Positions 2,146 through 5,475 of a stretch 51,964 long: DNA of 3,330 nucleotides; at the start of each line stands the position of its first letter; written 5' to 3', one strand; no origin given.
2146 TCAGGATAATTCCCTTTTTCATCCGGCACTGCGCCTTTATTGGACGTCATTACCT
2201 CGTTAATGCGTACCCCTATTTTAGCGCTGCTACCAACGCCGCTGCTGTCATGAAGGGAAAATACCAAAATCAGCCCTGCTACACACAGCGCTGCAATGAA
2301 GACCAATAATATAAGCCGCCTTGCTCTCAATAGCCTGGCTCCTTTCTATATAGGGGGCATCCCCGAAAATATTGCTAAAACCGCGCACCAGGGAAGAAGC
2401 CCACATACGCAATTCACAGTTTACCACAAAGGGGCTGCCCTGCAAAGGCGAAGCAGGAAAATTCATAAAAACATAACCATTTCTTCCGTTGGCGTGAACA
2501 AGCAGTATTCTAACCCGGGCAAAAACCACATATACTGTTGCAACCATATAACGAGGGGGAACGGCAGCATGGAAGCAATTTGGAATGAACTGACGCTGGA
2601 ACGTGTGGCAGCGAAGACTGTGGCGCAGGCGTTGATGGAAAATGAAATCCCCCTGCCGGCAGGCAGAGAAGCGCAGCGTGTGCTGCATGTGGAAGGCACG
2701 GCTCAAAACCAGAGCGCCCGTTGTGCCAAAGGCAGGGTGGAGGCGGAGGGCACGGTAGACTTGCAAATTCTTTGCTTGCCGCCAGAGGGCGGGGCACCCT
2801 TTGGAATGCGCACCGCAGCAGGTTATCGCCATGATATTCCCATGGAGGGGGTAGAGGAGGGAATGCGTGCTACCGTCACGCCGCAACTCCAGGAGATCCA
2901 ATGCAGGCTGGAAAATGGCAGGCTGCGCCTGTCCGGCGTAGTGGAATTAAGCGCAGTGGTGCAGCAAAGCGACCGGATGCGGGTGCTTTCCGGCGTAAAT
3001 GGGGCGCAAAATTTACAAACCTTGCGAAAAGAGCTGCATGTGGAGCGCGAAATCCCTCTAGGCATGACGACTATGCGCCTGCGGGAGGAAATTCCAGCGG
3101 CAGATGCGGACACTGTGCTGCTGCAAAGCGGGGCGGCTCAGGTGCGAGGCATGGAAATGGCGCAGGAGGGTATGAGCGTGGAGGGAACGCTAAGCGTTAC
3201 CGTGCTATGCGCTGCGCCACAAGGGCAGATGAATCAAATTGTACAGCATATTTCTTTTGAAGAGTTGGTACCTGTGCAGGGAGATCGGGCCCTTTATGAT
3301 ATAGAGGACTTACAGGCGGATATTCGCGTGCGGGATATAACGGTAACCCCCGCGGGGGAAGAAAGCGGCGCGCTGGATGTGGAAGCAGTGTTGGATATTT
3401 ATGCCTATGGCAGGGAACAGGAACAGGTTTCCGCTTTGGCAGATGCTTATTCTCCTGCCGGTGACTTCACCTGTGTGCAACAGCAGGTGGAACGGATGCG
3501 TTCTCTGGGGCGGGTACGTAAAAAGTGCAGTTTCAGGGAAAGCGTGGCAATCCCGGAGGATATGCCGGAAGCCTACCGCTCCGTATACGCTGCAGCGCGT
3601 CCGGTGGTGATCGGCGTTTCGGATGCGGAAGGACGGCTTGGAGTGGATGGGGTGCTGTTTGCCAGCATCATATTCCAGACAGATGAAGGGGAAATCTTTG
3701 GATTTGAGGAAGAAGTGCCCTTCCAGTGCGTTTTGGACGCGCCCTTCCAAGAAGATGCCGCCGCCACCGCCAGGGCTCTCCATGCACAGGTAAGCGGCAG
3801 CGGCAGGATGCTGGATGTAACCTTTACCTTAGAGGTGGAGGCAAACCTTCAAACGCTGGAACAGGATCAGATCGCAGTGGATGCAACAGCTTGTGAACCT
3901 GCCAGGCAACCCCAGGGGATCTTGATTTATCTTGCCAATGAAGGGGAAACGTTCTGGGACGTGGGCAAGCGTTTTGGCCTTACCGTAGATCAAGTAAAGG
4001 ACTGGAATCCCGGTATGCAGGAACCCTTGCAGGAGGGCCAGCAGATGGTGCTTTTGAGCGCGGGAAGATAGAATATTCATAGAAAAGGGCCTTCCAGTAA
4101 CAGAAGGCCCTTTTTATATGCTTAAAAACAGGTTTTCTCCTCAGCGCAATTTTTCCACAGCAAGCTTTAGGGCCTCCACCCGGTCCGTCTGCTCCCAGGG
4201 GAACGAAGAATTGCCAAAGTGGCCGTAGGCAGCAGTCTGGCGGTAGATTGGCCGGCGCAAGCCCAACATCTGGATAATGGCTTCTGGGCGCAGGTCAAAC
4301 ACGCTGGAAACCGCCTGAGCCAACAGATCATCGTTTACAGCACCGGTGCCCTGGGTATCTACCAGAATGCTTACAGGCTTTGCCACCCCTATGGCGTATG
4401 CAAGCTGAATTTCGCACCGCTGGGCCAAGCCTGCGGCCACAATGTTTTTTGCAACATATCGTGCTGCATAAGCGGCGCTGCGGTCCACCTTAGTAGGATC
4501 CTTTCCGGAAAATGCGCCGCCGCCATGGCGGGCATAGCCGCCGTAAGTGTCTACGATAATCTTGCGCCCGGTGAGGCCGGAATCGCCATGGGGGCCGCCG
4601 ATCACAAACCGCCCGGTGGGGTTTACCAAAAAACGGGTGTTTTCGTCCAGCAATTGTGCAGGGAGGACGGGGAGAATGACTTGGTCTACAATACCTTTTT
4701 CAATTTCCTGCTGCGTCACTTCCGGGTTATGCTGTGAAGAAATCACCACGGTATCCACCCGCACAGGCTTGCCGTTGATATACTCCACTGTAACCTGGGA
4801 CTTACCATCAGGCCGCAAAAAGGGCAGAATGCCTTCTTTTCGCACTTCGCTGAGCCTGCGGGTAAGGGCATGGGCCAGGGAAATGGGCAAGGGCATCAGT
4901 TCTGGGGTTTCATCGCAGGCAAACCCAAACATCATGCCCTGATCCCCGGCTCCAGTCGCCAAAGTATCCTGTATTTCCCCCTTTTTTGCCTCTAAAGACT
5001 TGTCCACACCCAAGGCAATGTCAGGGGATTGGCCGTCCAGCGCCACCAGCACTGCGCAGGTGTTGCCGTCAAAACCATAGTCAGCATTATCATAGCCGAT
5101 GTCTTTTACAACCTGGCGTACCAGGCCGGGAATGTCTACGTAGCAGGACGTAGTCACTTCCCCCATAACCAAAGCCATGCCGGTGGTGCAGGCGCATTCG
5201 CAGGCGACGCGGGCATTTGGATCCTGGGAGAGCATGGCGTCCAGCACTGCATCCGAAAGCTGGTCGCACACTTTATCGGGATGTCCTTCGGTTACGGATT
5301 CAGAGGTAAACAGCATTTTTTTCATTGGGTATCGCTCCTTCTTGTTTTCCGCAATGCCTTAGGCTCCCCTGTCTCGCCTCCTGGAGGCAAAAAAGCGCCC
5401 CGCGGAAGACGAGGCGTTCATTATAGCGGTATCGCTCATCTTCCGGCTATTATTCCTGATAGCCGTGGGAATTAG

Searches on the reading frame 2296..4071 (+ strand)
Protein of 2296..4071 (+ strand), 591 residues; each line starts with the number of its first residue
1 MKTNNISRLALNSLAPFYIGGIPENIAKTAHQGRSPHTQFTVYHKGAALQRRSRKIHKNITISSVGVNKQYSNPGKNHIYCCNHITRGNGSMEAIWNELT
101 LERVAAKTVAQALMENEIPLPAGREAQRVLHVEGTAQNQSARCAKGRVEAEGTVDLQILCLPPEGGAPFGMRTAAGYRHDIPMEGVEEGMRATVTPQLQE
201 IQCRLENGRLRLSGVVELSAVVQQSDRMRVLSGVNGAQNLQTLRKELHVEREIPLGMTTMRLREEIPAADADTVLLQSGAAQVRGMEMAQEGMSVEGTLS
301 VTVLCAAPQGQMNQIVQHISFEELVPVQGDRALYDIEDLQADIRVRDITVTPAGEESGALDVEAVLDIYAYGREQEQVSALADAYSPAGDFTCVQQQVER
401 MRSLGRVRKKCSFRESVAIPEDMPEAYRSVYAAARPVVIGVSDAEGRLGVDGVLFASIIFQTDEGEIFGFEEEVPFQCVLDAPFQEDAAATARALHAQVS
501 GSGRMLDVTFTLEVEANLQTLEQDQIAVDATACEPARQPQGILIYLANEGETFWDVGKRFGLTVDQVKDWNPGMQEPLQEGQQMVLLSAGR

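Call 61: search_protein_families(library=pfam, proteins=[window:2296-4071:+], max_evalue=0.00001)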
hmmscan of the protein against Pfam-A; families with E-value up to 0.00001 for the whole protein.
window:2296-4071:+ (591 aa): 1 family
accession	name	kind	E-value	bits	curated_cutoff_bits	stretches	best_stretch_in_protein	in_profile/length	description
PF12673.12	SipL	-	5e-22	78.4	23.6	1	126-205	2-77/78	SipL, SPOCS domain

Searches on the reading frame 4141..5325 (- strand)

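Call 61: search_protein_families(library=pfam, proteins=[window:4141-5325:-], max_evalue=0.00001)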
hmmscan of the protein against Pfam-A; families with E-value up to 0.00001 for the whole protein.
window:4141-5325:- (394 aa): 3 families
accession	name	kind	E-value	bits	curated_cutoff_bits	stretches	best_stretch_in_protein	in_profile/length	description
PF02773.21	S-AdoMet_synt_C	-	1.7e-70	235.7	25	1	242-379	1-138/138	S-adenosylmethionine synthetase, C-terminal domain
PF02772.21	S-AdoMet_synt_M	-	6.1e-51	172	29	1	124-240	2-120/120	S-adenosylmethionine synthetase, central domain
PF00438.25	S-AdoMet_synt_N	-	1.4e-44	151.1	33.1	1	4-101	2-99/99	S-adenosylmethionine synthetase, N-terminal domain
